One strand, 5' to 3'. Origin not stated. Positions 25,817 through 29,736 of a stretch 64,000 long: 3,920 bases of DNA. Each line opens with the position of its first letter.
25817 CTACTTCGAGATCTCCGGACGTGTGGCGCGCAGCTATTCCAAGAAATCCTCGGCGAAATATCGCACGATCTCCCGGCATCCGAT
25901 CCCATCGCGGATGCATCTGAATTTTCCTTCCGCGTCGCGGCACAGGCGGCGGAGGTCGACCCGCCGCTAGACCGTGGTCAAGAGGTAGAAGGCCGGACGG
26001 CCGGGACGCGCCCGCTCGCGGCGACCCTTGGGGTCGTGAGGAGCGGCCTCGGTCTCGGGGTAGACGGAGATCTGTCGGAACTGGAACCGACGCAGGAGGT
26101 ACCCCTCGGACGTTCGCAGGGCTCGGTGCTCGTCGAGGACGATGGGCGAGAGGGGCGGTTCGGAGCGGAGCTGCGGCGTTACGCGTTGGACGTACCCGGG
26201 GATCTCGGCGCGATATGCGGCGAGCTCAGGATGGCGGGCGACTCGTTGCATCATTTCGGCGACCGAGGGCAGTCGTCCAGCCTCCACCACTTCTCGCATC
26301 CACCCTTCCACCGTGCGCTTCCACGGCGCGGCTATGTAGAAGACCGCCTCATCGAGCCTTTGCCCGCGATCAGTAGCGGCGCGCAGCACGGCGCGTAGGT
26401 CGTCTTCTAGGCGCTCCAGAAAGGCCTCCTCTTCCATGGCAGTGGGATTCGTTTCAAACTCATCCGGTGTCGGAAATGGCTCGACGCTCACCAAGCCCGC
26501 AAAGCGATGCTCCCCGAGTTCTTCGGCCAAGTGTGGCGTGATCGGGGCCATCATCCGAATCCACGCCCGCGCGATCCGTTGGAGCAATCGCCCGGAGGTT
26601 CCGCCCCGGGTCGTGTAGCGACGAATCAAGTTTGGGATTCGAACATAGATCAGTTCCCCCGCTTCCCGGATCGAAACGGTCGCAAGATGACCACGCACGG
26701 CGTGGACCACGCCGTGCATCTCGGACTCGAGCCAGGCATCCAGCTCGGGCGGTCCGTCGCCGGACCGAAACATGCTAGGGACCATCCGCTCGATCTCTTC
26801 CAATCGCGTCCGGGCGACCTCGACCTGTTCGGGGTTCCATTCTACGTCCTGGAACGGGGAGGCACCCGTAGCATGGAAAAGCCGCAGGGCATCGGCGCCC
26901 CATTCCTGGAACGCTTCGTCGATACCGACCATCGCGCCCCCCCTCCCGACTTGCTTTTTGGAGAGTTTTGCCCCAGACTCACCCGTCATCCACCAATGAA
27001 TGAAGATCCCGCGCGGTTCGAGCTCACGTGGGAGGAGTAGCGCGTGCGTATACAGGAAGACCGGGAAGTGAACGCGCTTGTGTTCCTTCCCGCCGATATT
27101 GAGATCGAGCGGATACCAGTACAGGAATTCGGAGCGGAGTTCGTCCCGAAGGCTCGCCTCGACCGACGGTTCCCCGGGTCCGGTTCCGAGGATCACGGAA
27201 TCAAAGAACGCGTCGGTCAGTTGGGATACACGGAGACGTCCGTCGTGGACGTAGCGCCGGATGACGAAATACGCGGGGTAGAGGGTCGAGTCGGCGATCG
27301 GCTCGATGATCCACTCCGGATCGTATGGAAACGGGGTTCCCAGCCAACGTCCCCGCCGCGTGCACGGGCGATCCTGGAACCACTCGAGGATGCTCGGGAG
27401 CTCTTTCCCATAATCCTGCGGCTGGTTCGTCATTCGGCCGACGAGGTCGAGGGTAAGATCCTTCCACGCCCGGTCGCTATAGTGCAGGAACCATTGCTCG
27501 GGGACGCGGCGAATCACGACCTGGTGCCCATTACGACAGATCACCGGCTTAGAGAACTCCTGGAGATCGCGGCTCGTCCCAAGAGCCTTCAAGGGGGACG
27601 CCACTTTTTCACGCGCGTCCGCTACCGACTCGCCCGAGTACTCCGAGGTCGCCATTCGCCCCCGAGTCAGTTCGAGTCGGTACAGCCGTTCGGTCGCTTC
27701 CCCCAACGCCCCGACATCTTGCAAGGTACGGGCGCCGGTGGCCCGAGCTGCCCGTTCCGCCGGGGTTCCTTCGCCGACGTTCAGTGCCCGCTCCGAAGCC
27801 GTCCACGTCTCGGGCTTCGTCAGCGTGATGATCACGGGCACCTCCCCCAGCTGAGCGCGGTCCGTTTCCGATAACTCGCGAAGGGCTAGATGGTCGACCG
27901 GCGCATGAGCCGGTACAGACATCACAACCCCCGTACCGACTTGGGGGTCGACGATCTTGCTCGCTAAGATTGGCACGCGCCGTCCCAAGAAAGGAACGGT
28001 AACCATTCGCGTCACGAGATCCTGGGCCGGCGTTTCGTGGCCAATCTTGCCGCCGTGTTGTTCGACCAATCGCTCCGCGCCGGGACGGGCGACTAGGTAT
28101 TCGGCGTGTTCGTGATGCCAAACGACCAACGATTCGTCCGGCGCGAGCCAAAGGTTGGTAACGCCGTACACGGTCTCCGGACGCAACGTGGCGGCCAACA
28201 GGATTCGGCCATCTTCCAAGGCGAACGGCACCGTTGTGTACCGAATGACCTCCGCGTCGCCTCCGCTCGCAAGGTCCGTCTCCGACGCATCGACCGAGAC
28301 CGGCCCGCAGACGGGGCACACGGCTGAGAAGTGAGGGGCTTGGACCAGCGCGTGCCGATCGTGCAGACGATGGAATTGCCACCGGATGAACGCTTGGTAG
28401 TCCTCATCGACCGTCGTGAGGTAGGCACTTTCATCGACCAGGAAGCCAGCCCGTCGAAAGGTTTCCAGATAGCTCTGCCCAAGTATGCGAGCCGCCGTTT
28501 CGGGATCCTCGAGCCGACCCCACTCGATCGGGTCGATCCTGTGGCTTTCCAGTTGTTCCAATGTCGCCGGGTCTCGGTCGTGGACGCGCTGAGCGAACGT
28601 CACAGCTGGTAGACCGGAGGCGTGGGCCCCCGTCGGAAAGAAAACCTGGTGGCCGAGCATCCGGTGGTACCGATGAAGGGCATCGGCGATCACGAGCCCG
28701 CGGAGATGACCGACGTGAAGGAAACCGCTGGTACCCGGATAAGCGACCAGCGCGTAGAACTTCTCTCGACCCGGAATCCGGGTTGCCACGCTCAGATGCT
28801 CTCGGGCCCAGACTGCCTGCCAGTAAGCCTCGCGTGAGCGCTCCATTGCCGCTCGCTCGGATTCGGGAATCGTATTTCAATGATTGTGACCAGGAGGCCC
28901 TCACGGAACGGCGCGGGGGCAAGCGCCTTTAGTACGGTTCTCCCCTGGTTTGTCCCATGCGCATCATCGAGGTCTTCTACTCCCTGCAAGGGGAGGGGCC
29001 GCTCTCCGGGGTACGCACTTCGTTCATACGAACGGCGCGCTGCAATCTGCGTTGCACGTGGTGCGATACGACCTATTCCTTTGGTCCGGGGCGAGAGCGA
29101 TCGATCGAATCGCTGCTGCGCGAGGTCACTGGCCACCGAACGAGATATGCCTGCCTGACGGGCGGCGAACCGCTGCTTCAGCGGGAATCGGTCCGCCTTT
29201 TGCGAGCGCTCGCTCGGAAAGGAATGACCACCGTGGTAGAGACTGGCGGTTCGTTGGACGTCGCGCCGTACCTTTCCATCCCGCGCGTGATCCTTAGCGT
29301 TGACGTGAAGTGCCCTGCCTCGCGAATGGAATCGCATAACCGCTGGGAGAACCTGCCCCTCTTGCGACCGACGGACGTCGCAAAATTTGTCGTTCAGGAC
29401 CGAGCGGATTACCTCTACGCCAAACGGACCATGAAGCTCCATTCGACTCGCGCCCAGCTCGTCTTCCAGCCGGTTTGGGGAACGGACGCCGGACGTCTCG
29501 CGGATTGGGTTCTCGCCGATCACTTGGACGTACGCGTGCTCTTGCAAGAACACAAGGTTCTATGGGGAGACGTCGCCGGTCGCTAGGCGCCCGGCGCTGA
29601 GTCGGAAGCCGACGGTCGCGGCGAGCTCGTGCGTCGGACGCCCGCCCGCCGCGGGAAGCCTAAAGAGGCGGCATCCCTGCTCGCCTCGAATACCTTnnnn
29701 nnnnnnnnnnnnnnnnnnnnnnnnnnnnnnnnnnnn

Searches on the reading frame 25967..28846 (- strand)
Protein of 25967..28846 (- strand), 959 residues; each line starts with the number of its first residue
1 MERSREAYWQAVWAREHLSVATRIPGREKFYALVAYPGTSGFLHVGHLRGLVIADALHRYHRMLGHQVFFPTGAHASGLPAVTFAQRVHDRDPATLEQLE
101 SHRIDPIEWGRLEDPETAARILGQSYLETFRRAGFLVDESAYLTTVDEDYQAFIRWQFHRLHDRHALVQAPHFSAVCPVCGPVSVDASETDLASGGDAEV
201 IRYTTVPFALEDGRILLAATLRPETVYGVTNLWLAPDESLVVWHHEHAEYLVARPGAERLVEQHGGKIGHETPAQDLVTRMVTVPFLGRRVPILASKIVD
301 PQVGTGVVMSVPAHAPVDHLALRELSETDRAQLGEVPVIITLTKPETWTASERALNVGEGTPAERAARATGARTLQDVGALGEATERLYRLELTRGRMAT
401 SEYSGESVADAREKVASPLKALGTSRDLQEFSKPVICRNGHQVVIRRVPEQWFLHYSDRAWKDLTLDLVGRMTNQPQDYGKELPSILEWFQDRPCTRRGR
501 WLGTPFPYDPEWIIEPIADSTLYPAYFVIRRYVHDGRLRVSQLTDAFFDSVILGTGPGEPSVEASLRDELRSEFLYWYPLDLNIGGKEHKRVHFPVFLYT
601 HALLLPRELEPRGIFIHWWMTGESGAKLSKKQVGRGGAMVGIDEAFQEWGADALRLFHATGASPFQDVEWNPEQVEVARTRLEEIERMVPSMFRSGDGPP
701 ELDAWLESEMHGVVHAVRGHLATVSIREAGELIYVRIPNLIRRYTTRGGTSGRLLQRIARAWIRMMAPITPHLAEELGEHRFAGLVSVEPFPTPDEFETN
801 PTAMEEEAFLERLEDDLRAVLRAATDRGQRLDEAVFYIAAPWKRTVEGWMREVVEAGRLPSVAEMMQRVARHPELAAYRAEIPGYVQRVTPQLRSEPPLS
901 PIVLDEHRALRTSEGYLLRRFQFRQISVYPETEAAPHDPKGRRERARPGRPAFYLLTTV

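Call 9: search_protein_families(library=ncbifam, proteins=[window:25967-28846:-], max_evalue=0.00001)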
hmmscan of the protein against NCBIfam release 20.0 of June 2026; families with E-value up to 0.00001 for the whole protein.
window:25967-28846:- (959 aa): 12 families
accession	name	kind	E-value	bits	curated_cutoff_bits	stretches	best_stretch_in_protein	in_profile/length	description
NF008957.0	PRK12300.1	subfamily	4.8e-203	676.8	677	1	5-955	9-945/946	leucine--tRNA ligase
TIGR00395.1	leuS_arch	equivalog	2.9e-177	591.5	648.5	1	6-955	4-937/938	leucine--tRNA ligase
TIGR00422.1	valS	equivalog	9.9e-42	142.9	612.1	3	6-238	11-234/863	valine--tRNA ligase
NF009687.0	PRK13208.1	equivalog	1.2e-39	136.2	738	3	5-238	15-233/801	valine--tRNA ligase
NF004349.1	PRK05729.1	equivalog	8.8e-37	126.8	704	3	5-238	9-228/860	valine--tRNA ligase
TIGR00396.1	leuS_bact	equivalog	2e-35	122.2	548.4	3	6-94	7-94/843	leucine--tRNA ligase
NF000540.1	alt_ValS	exception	1.5e-22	79.4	900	1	6-238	10-249/827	valine--tRNA ligase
TIGR00392.1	ileS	equivalog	9.7e-20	70.3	621.4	1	23-320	31-340/861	isoleucine--tRNA ligase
NF011492.0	PRK14900.1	equivalog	1.8e-18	65.8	1783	1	4-238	17-243/1044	valine--tRNA ligase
TIGR00398.1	metG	equivalog_domain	1.9e-10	40.1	336.35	1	39-95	10-65/530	methionine--tRNA ligase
NF008900.0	PRK12267.1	equivalog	1.2e-09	37.2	598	0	39-80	15-56/648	methionine--tRNA ligase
NF001100.0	PRK00133.1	equivalog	6.5e-07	28.3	587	1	35-88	12-65/676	methionine--tRNA ligase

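Call 10: search_protein_families(library=pfam, proteins=[window:25967-28846:-], max_evalue=0.00001)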
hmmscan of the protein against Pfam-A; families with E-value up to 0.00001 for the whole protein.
window:25967-28846:- (959 aa): 4 families
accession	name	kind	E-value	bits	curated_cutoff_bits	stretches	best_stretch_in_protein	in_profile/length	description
PF00133.28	tRNA-synt_1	-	5.3e-14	52.2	22.7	1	27-507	22-244/414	tRNA synthetases class I (I, L, M and V)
PF09334.17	tRNA-synt_1g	-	2.9e-11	43.2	20.1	1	35-87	6-58/391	tRNA synthetases class I (M)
PF08264.19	Anticodon_1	-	5.1e-10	39.9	25.1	1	703-807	1-116/148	Anticodon-binding domain of tRNA ligase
PF13603.12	tRNA-synt_1_2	-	2.7e-08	34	25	1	207-319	13-126/185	Leucyl-tRNA synthetase, editing domain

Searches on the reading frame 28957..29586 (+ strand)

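Call 49: search_protein_families(library=pfam, proteins=[window:28957-29586:+], max_evalue=0.001)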
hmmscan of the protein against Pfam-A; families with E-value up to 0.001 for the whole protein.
window:28957-29586:+ (209 aa): 1 family
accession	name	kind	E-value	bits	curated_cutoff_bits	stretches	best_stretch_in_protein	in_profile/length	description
PF04055.27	Radical_SAM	-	9.8e-14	52.3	29.5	1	24-100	2-88/166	Radical SAM superfamily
